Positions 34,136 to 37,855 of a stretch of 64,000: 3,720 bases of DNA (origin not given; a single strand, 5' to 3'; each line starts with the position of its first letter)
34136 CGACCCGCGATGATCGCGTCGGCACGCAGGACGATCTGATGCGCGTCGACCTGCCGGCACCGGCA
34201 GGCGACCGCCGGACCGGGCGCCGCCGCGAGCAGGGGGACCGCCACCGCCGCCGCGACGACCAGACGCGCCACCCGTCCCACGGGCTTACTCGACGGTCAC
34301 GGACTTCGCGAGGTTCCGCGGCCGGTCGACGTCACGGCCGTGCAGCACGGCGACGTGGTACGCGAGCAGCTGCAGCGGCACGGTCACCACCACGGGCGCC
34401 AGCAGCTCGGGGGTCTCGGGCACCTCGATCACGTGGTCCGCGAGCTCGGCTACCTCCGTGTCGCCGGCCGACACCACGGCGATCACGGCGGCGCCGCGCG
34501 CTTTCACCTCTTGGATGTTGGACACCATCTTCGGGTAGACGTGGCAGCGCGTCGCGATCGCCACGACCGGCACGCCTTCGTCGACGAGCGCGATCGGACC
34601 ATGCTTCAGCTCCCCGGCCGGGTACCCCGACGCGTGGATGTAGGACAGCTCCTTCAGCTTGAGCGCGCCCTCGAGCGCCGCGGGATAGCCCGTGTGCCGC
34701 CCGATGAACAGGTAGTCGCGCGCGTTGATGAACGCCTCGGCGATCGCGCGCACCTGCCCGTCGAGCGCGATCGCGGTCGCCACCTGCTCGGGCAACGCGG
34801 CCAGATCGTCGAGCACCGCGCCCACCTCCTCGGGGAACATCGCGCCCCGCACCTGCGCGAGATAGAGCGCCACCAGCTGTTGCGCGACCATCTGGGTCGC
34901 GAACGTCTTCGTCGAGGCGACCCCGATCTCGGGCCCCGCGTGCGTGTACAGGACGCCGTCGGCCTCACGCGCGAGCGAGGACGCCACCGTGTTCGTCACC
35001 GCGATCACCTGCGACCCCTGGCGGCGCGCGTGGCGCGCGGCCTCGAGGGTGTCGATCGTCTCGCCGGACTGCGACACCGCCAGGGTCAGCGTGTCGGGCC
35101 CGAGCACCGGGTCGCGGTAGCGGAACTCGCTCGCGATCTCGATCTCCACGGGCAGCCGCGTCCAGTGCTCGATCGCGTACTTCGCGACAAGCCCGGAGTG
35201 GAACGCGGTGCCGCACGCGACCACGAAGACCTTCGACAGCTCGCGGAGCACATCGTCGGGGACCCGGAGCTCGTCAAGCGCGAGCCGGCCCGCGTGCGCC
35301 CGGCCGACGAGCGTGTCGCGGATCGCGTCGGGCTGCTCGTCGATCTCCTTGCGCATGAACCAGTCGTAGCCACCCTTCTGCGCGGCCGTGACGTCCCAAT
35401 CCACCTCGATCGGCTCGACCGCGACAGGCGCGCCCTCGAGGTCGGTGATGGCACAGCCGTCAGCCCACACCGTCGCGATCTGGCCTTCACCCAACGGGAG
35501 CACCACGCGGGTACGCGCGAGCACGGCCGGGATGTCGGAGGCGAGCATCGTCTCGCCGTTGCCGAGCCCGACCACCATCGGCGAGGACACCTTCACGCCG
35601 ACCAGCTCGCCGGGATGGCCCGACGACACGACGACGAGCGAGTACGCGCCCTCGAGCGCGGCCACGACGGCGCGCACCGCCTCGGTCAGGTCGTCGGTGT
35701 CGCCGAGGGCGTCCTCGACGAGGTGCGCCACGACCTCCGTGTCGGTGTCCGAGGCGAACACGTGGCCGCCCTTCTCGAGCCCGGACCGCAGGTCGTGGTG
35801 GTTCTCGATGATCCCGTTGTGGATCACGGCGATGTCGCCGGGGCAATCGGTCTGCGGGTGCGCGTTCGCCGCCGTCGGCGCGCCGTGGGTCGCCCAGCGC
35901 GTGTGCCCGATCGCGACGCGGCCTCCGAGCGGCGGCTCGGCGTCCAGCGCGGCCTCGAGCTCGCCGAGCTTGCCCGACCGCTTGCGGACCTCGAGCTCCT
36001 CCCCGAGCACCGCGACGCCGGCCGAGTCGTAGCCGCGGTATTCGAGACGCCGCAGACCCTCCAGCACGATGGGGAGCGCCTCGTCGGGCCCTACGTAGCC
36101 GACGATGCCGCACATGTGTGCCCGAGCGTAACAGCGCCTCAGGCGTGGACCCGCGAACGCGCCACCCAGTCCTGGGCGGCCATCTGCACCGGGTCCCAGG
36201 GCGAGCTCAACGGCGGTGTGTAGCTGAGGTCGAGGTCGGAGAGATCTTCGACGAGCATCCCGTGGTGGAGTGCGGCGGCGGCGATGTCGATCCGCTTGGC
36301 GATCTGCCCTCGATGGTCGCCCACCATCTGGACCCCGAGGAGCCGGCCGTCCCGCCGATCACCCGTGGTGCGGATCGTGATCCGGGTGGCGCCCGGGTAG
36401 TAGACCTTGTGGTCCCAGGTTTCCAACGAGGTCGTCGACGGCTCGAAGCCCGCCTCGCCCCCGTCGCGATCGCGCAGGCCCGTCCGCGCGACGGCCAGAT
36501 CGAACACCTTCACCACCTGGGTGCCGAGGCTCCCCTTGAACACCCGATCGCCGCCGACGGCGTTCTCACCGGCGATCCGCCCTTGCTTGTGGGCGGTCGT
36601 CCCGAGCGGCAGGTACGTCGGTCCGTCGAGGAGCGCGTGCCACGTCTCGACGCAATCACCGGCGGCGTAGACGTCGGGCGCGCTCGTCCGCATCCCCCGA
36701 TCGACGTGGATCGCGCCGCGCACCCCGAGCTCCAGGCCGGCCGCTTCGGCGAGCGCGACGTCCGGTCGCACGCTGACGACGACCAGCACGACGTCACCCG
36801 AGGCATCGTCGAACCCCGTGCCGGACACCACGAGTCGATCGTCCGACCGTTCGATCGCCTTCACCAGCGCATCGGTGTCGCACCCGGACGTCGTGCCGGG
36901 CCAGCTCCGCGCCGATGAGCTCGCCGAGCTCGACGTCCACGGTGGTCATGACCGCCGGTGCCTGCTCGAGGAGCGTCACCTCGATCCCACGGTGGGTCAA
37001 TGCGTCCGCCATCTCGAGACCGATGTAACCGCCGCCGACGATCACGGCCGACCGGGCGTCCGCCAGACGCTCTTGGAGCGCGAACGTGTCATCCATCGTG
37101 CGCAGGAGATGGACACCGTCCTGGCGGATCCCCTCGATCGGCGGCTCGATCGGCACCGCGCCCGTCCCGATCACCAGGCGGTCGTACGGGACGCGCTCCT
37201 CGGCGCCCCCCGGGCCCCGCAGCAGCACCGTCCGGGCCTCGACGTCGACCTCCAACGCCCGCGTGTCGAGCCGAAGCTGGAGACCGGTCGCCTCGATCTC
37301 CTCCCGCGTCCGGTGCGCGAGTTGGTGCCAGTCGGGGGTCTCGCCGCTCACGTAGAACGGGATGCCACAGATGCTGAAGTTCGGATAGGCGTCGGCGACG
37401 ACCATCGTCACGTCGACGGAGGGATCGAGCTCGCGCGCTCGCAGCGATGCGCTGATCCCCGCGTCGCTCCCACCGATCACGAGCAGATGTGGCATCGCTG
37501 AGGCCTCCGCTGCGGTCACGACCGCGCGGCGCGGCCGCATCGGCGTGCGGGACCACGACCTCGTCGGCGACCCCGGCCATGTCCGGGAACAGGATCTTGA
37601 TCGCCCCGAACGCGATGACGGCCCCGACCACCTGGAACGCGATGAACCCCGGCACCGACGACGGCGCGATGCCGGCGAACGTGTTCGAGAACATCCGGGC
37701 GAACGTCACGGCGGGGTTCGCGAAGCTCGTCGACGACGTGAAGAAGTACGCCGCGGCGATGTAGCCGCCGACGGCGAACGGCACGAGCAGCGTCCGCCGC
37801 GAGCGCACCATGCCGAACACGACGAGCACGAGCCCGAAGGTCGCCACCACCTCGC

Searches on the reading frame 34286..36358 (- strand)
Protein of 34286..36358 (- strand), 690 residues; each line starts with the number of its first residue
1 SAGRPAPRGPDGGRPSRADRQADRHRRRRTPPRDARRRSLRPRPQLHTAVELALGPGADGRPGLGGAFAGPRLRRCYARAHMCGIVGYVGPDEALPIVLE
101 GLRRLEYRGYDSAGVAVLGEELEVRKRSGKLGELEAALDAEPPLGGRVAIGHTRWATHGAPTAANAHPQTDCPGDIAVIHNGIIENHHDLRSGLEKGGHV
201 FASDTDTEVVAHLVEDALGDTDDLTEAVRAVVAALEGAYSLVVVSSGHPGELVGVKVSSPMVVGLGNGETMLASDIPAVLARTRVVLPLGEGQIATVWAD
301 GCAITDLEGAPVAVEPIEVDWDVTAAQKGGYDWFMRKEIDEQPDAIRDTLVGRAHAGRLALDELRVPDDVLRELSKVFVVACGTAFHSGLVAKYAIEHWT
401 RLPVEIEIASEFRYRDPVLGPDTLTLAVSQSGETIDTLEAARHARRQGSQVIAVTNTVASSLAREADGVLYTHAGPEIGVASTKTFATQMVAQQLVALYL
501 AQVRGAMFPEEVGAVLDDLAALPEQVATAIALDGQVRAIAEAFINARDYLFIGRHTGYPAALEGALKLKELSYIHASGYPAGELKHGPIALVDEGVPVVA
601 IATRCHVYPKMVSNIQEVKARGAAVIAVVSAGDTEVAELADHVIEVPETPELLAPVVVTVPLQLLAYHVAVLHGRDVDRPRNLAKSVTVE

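Call 43: search_protein_families(library=pfam, proteins=[window:34286-36358:-], max_evalue=0.00001)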
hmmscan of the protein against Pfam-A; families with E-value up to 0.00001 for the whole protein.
window:34286-36358:- (690 aa): 3 families
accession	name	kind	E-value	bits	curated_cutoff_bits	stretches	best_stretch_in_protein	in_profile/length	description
PF01380.27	SIS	-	1.5e-58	196.7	25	2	372-497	3-129/131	SIS domain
PF13522.11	GATase_6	-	6.3e-18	65.5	27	1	146-274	10-129/130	Glutamine amidotransferase domain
PF13537.11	GATase_7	-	4.1e-12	46.6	25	1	163-279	10-121/123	Glutamine amidotransferase domain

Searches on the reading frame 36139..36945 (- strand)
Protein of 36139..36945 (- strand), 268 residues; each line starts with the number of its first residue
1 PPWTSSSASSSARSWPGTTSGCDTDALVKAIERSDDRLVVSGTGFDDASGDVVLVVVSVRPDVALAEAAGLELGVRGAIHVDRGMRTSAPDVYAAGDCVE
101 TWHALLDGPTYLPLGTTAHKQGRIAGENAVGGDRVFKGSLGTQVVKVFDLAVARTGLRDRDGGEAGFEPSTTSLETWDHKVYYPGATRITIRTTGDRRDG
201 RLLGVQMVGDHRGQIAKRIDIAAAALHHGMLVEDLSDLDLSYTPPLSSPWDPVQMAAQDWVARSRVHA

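Call 43: search_protein_families(library=pfam, proteins=[window:36139-36945:-], max_evalue=0.00001)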
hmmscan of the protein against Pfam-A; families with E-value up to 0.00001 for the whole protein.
window:36139-36945:- (268 aa): 2 families
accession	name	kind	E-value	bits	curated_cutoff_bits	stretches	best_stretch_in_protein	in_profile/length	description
PF07992.20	Pyr_redox_2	-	9.5e-15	55.2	26.1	1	24-122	202-291/291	Pyridine nucleotide-disulphide oxidoreductase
PF02852.28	Pyr_redox_dim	-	5.7e-11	43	25.3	1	144-247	3-103/110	Pyridine nucleotide-disulphide oxidoreductase, dimerisation domain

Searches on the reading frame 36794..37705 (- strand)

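Call 43: search_protein_families(library=pfam, proteins=[window:36794-37705:-], max_evalue=0.00001)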
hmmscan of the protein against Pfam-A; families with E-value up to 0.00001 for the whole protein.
window:36794-37705:- (303 aa): 3 families
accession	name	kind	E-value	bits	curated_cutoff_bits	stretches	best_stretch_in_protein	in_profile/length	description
PF07992.20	Pyr_redox_2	-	1.1e-34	120.6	26.1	1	73-279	2-204/291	Pyridine nucleotide-disulphide oxidoreductase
PF00070.33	Pyr_redox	-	2.6e-15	57.1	22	1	220-279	2-61/82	Pyridine nucleotide-disulphide oxidoreductase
PF01266.30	DAO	-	3.9e-06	27.1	27.9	0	220-251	2-33/353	FAD dependent oxidoreductase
